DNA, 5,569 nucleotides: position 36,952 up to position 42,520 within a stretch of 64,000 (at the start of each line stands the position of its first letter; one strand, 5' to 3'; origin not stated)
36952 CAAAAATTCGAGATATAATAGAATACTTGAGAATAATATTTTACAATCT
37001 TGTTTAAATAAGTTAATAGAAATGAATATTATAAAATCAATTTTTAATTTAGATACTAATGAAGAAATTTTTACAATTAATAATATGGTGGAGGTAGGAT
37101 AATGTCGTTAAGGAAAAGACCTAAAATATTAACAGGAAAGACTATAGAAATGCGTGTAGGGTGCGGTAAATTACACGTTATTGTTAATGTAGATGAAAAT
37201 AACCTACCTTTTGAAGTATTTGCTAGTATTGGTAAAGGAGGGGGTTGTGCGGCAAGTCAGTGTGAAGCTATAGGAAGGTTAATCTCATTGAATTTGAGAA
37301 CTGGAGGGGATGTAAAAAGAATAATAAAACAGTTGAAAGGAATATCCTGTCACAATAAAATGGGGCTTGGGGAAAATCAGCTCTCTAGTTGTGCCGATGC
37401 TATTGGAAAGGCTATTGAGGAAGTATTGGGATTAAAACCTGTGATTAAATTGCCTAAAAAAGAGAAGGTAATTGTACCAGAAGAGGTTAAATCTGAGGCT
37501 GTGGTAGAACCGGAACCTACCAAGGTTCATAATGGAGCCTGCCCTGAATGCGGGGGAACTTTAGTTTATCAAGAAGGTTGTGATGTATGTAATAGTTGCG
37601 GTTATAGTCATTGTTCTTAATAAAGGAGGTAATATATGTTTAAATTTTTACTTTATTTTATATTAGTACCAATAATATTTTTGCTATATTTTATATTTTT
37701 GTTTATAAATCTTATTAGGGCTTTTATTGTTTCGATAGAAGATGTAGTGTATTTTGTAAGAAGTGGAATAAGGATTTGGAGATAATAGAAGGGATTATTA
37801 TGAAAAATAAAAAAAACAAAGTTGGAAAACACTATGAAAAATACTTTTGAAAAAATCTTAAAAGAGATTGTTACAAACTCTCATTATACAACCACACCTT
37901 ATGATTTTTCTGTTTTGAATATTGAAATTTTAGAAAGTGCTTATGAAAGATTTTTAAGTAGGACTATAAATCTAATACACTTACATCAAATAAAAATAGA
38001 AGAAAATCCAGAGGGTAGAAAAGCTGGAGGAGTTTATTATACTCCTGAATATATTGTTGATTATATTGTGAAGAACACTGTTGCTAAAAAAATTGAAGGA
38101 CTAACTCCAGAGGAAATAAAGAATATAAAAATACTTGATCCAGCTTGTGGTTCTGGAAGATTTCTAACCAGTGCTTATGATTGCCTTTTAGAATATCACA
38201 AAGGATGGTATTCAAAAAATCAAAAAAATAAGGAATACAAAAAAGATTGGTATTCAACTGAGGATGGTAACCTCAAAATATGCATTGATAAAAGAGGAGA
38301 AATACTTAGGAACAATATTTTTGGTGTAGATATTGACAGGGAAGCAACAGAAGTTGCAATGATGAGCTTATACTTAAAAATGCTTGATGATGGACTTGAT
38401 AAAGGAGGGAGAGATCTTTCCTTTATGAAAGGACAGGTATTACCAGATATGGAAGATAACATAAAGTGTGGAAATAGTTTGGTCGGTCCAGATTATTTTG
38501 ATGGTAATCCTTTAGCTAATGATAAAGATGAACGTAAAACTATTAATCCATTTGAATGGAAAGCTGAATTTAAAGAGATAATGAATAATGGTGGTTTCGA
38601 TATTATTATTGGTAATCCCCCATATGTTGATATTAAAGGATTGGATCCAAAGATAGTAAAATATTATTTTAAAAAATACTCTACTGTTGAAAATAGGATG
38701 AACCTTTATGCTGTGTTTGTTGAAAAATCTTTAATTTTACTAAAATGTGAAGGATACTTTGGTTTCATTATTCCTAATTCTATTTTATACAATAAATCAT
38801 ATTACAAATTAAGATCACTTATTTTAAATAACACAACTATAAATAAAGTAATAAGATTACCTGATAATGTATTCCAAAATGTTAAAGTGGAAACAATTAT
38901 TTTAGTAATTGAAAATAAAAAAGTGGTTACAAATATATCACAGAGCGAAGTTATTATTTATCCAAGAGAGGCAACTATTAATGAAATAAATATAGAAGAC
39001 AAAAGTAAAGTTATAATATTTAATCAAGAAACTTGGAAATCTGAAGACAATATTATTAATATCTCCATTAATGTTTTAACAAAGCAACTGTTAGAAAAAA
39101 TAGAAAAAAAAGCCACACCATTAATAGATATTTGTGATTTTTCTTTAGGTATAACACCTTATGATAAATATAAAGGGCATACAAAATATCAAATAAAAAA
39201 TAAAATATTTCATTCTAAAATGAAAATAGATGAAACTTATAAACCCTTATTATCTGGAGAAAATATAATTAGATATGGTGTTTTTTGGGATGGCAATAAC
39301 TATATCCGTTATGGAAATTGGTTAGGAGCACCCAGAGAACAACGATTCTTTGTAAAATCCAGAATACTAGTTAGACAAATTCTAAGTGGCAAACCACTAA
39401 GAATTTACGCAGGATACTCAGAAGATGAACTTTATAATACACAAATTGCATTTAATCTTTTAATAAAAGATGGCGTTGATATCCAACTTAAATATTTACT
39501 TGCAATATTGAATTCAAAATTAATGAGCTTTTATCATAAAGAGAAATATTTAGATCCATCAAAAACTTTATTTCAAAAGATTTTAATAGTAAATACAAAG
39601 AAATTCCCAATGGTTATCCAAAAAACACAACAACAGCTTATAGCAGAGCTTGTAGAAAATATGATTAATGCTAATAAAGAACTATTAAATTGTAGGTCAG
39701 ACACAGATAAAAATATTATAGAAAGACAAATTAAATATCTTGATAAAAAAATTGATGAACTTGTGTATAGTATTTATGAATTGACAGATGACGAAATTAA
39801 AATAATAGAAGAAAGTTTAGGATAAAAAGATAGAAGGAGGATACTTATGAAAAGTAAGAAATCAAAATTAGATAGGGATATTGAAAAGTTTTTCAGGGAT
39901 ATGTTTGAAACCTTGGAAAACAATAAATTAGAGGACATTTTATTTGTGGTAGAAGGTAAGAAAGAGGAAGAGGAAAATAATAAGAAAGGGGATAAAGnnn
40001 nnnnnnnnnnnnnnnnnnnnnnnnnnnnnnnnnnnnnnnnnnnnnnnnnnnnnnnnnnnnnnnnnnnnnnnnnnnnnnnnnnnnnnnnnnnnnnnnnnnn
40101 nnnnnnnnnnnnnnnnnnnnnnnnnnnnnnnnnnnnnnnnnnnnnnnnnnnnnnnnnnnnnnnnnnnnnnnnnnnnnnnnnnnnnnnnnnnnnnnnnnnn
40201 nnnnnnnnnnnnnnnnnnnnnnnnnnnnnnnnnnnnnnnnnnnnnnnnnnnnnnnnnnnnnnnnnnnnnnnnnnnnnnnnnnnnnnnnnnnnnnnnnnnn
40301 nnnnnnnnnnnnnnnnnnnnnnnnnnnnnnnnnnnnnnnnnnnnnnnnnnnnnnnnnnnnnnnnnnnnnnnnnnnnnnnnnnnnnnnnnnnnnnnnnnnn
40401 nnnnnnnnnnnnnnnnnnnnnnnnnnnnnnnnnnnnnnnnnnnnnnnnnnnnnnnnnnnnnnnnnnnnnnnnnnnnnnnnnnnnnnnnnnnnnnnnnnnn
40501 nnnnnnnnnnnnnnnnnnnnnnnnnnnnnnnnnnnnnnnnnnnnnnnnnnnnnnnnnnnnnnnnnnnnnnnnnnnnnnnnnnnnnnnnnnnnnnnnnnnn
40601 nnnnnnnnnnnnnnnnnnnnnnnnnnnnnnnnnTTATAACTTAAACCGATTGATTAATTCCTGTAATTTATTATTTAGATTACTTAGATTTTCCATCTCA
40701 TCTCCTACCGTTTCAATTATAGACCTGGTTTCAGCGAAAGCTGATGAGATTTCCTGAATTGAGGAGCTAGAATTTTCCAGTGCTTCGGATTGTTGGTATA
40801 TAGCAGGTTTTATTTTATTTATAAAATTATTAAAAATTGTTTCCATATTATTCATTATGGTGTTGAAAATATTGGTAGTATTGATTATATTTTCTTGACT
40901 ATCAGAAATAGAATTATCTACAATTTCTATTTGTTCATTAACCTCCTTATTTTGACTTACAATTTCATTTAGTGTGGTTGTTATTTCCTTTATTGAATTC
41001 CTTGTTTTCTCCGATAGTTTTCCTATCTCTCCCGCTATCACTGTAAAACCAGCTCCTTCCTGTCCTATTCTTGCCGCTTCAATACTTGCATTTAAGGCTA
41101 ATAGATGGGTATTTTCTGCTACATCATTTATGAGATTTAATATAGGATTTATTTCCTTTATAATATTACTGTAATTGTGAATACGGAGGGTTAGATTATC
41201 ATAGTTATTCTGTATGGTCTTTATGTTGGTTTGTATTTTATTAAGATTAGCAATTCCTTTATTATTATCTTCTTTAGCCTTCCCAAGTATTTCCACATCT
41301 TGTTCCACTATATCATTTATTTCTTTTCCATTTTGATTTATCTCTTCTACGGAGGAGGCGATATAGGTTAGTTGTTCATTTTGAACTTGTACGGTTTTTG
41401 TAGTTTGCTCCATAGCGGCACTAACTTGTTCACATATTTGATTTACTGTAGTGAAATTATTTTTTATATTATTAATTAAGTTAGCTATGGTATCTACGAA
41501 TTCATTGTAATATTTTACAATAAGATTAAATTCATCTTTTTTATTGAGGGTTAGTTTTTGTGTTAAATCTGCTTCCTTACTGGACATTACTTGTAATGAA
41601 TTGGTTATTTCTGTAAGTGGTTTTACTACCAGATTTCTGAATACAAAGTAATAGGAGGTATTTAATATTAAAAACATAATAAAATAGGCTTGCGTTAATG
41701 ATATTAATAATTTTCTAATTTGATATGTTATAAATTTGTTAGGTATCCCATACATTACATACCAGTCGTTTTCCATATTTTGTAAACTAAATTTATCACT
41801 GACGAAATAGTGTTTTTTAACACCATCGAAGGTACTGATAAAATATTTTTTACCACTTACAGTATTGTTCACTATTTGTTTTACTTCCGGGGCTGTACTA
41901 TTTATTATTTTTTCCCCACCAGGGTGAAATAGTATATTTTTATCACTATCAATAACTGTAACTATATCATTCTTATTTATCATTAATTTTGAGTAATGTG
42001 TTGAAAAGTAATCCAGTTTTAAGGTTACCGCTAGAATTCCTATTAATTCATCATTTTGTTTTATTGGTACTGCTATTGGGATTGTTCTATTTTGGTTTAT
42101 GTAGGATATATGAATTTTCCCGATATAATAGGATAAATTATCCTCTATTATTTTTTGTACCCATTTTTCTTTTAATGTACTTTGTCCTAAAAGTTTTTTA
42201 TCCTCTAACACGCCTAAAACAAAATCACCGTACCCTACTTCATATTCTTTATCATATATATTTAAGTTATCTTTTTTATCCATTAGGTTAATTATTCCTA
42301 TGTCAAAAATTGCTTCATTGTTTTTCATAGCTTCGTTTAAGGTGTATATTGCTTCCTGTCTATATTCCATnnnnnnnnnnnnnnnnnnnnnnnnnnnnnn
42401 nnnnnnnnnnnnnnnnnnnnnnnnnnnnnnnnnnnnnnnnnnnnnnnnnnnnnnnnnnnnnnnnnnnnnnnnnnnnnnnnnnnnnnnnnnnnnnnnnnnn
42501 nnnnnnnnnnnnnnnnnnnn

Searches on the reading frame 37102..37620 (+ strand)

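Call 72: search_protein_families(library=pfam, proteins=[window:37102-37620:+], max_evalue=0.001)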
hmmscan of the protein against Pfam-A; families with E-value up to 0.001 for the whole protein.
window:37102-37620:+ (172 aa): 1 family
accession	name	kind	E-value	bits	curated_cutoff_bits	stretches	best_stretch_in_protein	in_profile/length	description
PF12637.14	TSCPD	-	4.7e-22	78.5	22.8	1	17-108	7-87/88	TSCPD domain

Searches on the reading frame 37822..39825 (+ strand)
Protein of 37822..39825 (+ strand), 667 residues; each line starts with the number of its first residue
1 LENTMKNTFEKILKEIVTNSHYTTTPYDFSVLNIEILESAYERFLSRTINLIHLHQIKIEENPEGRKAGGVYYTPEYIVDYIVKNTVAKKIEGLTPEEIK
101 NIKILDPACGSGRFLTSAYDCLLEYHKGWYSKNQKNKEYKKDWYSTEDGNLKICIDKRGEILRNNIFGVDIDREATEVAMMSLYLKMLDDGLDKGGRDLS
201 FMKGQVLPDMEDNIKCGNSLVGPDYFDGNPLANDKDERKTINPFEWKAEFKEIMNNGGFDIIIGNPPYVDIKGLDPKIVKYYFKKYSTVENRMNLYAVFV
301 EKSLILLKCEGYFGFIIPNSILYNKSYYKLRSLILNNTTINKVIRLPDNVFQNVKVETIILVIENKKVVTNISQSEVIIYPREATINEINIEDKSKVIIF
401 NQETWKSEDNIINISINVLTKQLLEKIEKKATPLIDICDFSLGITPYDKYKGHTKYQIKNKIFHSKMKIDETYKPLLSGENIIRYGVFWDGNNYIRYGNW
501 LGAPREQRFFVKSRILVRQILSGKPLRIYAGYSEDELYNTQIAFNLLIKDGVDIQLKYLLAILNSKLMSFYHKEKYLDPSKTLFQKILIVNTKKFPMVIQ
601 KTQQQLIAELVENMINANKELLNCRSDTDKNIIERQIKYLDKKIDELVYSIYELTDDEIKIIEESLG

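Call 42: search_protein_families(library=phrogs, proteins=[window:37822-39825:+], max_evalue=0.00001)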
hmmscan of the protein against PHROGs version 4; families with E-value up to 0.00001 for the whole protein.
window:37822-39825:+ (667 aa): 9 families
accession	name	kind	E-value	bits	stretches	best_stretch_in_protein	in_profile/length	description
phrog_31645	-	unknown function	2.3e-43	149.5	1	99-435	473-764/1075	-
phrog_2713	-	unknown function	4.8e-23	82.9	2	256-385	288-415/520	-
phrog_16674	-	other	1.9e-19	69.9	2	255-366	671-784/1364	DNA methyltransferase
phrog_25988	-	unknown function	2.3e-15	55.9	1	238-323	832-924/1429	-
phrog_6380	-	other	6.2e-15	56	1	240-398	103-262/382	DNA methyltransferase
phrog_1600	-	other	1.8e-10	41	1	253-406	124-283/489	DNA methyltransferase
phrog_1685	-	unknown function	2.2e-07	29.4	1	253-362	172-276/2278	-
phrog_14586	-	unknown function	1.7e-06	28.8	1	258-331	4-68/248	-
phrog_11801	-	other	8.6e-06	24.1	0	233-363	207-327/2269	DNA methyltransferase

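Call 72: search_protein_families(library=pfam, proteins=[window:37822-39825:+], max_evalue=0.001)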
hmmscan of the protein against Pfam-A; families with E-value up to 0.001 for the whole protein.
window:37822-39825:+ (667 aa): 5 families
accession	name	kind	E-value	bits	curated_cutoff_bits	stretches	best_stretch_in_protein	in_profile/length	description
PF07669.17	Eco57I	-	2.2e-42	145.5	25.3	1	164-351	1-171/171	Eco57I restriction-modification methylase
PF02384.22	N6_Mtase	-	3.6e-25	89.4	20.4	1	65-388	21-252/311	N-6 DNA Methylase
PF12950.13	TaqI_C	-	1.4e-16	61.3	26.5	1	474-596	1-117/118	TaqI-like C-terminal specificity domain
PF20473.4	MmeI_Mtase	-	2.3e-14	53.6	27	1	97-337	16-218/259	MmeI, DNA-methyltransferase domain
PF01170.24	UPF0020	-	0.00037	20.7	22.3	0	103-179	31-92/197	RMKL-like, methyltransferase domain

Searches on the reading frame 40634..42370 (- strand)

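Call 42: search_protein_families(library=phrogs, proteins=[window:40634-42370:-], max_evalue=0.00001)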
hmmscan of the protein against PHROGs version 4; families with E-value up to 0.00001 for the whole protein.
window:40634-42370:- (578 aa): 2 families
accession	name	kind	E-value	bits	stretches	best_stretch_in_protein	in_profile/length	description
phrog_8572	-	unknown function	6.6e-42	145.2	1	226-578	194-528/533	-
phrog_167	-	tail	1.1e-06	27.7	1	301-569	96-316/1555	tail length tape measure protein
